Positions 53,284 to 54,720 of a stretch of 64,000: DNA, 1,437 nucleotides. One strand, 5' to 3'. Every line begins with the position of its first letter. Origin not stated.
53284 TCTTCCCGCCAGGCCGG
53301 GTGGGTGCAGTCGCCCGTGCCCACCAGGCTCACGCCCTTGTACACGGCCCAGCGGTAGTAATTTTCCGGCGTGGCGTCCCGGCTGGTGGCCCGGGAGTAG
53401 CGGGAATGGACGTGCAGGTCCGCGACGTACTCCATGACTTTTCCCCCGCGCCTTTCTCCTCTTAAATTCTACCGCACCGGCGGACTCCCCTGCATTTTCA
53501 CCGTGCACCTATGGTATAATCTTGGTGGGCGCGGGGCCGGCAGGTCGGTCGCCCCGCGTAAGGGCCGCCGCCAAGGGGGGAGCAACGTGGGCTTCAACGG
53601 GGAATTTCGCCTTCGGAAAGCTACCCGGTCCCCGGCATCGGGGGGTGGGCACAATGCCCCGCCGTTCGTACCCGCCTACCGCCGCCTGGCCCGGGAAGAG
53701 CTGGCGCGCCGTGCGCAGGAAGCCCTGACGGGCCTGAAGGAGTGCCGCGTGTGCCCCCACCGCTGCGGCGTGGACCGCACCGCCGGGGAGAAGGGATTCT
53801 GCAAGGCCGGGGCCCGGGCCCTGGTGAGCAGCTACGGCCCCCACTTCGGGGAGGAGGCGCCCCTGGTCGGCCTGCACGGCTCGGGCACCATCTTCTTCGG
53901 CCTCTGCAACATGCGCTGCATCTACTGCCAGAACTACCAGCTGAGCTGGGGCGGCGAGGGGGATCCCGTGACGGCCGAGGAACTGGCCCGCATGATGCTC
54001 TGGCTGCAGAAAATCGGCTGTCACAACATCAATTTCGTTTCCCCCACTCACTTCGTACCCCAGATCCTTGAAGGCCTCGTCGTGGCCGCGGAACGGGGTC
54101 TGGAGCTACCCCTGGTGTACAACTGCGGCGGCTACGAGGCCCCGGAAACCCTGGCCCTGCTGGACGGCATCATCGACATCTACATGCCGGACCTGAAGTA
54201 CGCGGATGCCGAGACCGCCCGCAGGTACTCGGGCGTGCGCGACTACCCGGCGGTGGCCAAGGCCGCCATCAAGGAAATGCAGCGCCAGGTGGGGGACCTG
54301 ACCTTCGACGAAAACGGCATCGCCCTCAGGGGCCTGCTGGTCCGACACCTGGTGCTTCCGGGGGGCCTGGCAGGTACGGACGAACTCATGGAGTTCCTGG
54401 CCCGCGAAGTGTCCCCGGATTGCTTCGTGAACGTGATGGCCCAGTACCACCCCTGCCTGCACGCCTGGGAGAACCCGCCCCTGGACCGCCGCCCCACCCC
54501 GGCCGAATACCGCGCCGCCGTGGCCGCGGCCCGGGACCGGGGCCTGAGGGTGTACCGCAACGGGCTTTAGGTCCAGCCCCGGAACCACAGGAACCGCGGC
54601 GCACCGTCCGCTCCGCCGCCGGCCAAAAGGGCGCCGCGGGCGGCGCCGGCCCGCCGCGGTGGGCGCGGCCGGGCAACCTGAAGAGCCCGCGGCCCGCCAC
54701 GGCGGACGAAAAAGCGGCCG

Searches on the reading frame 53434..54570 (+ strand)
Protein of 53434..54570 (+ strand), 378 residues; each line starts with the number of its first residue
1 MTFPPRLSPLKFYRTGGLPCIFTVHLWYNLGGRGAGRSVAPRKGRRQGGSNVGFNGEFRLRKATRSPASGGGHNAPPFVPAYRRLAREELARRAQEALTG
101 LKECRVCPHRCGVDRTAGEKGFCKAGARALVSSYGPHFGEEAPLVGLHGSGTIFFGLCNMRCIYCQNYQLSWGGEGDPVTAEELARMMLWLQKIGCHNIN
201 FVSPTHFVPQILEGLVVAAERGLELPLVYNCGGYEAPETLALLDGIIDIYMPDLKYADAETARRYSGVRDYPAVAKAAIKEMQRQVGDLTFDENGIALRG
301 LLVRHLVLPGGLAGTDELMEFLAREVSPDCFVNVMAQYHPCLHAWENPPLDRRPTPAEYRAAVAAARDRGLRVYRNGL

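Call 67: search_protein_families(library=pfam, proteins=[window:53434-54570:+], max_evalue=0.00001)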
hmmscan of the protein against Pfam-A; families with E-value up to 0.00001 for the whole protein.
window:53434-54570:+ (378 aa): 1 family
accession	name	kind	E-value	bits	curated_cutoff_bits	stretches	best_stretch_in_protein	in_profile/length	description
PF04055.27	Radical_SAM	-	1e-12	49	29.5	1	153-284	2-138/166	Radical SAM superfamily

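Call 72: search_protein_representatives(protein=window:53587-54570:+)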
Query: 327 residues. Proteins with E-value up to 0.001 (for the whole library): 6312; up to 1e-10: 3990; up to 1e-30: 1260. The best 150 are listed.
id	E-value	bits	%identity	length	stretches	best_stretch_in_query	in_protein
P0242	1.1e-112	392.9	58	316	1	22-321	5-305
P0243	3.0e-103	361.8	55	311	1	27-320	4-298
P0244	5.8e-103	360.9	52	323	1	26-322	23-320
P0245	1.4e-98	346.5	53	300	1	29-322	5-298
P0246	6.7e-97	341.0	56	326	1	36-320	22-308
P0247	1.0e-95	337.1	52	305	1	42-320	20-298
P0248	1.6e-95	336.5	54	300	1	30-320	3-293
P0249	2.3e-95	335.9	51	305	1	36-321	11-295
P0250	5.8e-94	331.3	52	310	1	25-320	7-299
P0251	8.3e-93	327.5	51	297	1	42-320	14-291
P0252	3.4e-92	325.5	53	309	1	25-321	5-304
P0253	5.4e-91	321.5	54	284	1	50-321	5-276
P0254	2.3e-90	319.5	50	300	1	41-320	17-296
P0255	3.9e-89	315.4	52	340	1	27-320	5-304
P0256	1.4e-88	313.6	52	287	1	51-322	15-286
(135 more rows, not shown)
